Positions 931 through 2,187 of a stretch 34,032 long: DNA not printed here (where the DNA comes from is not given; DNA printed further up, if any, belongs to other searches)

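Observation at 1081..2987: Translationally coupled glycosyltransferase + ParB/Srx-methyltransferase module with no obvious substrate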

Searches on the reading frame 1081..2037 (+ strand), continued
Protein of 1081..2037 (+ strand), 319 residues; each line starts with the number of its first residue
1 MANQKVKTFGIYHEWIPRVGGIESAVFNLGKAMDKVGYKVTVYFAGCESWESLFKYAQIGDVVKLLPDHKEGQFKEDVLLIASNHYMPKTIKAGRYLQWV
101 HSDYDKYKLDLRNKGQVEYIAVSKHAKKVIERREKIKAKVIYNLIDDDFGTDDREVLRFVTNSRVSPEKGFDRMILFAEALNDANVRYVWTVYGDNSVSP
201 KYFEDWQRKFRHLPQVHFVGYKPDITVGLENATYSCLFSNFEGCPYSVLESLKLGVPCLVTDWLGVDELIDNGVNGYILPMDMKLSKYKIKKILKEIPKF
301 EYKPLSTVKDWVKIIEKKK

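Call 96: search_solved_structures(query=A4, max_evalue=0.00001, show_alignments=1)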
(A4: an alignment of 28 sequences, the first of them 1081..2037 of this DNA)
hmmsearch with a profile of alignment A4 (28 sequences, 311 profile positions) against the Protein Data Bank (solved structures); distinct sequences matched with E-value up to 0.00001: 28.
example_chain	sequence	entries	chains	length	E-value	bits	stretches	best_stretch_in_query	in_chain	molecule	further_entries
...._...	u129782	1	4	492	4.5e-19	71.9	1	101-287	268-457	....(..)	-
7qd7_AAA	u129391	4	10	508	4.9e-19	71.8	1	101-287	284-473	TarM(Se)_G117R | TarM(Se)_G117R-4RboP | TarM(Se)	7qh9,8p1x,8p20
7ec7_A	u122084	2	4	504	5.4e-14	55.2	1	136-287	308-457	Glycosyl transferase, group 1 family protein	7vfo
7ec1_A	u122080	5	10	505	5.4e-14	55.2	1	136-287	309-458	Glycosyl transferase, group 1 family protein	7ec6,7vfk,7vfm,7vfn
7ec3_A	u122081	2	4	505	5.4e-14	55.2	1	136-287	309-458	Glycosyl transferase, group 1 family protein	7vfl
4x6l_A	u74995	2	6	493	7.9e-13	51.4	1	103-291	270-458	TarM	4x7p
4x7m_A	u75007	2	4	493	7.9e-13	51.4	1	103-291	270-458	TarM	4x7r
4wac_A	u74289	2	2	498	8.1e-13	51.3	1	103-291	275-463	Glycosyl transferase, group 1 family protein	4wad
2jjm_A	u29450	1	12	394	4.7e-12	48.8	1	147-274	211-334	GLYCOSYL TRANSFERASE, GROUP 1 FAMILY PROTEIN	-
3mbo_A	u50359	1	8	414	5.6e-12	48.6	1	147-274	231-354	Glycosyltransferase, group 1 family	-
8qoy_A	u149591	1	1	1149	2.3e-11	46.6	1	150-264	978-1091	TagF-like capsule polymerase Cps3D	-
5e9t_A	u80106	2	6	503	7.8e-11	44.8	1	82-292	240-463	Glycosyltransferase Gtf1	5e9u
5n80_A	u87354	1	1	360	8.5e-11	44.7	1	130-288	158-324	Lipopolysaccharide 1,6-galactosyltransferase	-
6y6i_A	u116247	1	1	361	8.6e-11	44.7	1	130-288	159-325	Lipopolysaccharide 1,6-galactosyltransferase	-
5n7z_A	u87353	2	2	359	9.9e-11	44.5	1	146-288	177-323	Lipopolysaccharide 1,6-galactosyltransferase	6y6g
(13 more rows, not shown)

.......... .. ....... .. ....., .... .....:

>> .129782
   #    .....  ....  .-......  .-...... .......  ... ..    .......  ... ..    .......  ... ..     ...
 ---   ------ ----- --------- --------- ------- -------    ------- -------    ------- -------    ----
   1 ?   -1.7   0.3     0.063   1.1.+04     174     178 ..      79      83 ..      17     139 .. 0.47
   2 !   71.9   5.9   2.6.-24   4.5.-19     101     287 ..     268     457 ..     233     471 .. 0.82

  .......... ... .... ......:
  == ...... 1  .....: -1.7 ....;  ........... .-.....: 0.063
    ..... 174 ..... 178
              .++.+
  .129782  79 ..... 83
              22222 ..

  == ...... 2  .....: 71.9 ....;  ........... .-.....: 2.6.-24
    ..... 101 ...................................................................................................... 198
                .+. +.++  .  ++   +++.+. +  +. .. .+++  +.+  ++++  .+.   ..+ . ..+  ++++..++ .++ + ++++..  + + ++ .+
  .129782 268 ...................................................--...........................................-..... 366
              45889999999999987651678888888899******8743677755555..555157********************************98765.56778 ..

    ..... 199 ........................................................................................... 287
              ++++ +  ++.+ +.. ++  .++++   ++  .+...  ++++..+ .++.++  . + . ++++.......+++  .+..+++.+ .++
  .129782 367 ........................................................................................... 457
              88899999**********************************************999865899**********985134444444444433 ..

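Call 115: search_solved_structures(query=A9, max_evalue=10, show_alignments=1)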
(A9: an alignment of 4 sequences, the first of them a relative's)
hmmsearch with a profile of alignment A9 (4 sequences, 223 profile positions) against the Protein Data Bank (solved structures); distinct sequences matched with E-value up to 10: 2.
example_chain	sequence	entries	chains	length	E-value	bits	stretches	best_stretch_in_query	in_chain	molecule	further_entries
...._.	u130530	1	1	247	0.31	13.9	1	92-159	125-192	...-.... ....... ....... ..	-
8sd5_A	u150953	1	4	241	0.48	13.3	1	134-159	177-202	6-hydroxymethyl-7,8-dihydropterin pyrophosphokinase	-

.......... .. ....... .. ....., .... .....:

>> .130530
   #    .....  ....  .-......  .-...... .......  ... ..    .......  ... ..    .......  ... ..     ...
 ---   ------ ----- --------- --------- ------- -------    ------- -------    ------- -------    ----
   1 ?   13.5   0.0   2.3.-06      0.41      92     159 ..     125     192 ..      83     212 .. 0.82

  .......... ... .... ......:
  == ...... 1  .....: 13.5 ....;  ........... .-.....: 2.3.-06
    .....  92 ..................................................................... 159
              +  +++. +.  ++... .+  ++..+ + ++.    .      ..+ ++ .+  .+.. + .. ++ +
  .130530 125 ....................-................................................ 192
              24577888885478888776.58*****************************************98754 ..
